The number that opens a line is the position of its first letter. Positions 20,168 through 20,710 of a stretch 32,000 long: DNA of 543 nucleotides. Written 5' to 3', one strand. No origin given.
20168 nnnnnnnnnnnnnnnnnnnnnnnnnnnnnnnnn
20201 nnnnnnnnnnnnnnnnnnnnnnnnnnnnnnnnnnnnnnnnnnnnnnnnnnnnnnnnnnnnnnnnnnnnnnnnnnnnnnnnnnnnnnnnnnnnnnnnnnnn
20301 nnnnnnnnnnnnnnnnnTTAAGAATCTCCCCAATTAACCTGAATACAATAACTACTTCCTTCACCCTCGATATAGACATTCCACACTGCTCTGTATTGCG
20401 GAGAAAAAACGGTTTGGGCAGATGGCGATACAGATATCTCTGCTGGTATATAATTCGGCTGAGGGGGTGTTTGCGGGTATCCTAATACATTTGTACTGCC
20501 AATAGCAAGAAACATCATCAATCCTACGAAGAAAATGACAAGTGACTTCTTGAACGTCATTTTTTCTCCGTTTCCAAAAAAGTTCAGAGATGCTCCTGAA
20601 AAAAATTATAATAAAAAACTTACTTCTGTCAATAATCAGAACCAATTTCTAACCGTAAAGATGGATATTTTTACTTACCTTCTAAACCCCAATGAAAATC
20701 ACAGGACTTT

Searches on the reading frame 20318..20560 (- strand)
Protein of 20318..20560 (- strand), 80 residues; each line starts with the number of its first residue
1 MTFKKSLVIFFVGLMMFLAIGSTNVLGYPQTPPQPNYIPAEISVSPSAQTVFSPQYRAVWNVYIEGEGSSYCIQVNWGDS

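Call 53: search_protein_families(library=pfam, proteins=[window:20318-20560:-], max_evalue=1)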
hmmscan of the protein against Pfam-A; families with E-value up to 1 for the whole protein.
window:20318-20560:- (80 aa): 0 families

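Call 73: find_homologous_proteins(query=A5, max_evalue=0.001)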
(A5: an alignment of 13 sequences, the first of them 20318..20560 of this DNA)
Query A5 (13 sequences) (80 aa, profile of the alignment): 12 proteins with E <= 0.001 among 850 candidates.
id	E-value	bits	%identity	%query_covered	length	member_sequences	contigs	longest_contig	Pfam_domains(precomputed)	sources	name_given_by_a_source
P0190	1.8e-48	182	77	99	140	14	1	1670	-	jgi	jgi:hypothetical protein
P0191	5.0e-40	154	33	57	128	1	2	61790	-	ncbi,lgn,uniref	ncbi:hypothetical protein [Brassicibacter mesophilus]|uniref:hypothetical protein n=1 Tax=Brassiciba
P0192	4.3e-36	142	29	94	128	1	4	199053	-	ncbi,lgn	-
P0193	1.8e-34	136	42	53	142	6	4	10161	-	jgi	-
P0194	3.4e-28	116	26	91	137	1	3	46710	-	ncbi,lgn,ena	-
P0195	4.1e-23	100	23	91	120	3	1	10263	-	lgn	-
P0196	2.9e-22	97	28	54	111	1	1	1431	-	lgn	-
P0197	3.8e-22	97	40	57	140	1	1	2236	-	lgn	-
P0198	1.1e-19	89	99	88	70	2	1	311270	-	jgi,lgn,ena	-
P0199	3.1e-19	87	51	74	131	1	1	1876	-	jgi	jgi:hypothetical protein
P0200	5.7e-18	83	30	51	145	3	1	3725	-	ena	-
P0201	9.7e-18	82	23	54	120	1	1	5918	-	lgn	-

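Call 74: find_encoding_contigs(protein=P0192, flank=6000, max_places=1)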
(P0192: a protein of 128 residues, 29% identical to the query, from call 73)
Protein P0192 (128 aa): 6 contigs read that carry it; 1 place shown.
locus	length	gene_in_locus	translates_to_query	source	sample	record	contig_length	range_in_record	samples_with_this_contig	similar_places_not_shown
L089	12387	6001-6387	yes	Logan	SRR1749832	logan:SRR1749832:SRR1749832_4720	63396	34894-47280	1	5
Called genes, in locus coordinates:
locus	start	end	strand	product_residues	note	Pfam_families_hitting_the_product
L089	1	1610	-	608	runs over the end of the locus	PF05569:Peptidase_M56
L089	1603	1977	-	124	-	PF03965:Penicillinase_R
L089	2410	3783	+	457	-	PF04932:Wzy_C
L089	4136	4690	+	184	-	PF04542:Sigma70_r2, PF08281:Sigma70_r4_2, PF04545:Sigma70_r4 (weak)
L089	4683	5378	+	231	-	PF14285:DUF4367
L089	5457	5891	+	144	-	-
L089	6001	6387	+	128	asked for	-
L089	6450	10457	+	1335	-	PF02687:FtsX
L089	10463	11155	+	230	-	PF02463:SMC_N (faint), PF00005:ABC_tran, PF13304:AAA_21 (faint)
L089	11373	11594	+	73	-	-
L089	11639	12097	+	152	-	PF00583:Acetyltransf_1, PF13673:Acetyltransf_10 (weak), PF13508:Acetyltransf_7, PF08445:FR47 (faint)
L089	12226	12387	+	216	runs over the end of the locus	PF00730:HhH-GPD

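Call 75: find_encoding_contigs(protein=P0195, flank=6000, max_places=1)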
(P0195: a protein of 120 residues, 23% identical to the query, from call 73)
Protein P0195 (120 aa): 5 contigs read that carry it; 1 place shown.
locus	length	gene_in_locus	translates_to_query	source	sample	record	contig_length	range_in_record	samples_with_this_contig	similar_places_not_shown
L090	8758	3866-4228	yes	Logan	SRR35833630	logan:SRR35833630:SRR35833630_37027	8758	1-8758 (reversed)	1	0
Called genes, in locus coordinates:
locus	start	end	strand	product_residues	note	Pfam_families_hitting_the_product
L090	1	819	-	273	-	?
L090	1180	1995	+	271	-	PF01988:VIT1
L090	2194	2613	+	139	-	PF00571:CBS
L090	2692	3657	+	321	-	PF00188:CAP, PF01476:LysM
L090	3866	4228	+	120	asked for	-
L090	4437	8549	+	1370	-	PF02687:FtsX, PF04389:Peptidase_M28 (weak)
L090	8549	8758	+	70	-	?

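Call 76: find_encoding_contigs(protein=P0201, flank=6000, max_places=1)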
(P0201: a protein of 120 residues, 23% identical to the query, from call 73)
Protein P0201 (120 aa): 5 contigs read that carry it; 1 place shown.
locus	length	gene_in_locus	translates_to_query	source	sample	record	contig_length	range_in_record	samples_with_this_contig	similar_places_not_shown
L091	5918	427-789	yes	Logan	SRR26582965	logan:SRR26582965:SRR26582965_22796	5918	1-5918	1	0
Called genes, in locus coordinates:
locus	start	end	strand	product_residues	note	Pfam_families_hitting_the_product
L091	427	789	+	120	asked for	-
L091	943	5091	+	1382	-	PF02687:FtsX, PF04389:Peptidase_M28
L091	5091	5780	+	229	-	PF02463:SMC_N (faint), PF13555:AAA_29 (faint), PF00005:ABC_tran, PF13304:AAA_21 (faint)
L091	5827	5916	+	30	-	?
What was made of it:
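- It was also found in 3 of 3 homologues that were identified by sequence and then looked up (calls 73-76).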

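Call 77: find_encoding_contigs(protein=P0198, flank=3000, max_places=3)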
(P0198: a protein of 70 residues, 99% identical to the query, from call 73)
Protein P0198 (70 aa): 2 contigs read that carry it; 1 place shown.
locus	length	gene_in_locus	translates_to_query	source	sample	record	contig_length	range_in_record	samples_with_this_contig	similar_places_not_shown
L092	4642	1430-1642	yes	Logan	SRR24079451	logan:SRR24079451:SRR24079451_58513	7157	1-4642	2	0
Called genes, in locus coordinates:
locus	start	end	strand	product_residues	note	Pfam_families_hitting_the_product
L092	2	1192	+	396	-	?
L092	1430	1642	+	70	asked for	-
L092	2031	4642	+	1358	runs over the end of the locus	PF02687:FtsX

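Call 79: find_encoding_contigs(protein=P0198, flank=6000, max_places=3)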
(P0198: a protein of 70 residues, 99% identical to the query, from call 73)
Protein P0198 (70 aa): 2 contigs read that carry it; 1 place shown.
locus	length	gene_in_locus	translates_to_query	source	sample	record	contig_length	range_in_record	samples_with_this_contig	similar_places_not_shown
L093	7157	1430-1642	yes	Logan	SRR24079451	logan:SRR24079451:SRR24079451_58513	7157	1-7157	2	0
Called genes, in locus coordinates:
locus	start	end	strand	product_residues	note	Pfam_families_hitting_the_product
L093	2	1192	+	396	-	?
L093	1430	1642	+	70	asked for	-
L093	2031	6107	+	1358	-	PF02687:FtsX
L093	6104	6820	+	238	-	PF00005:ABC_tran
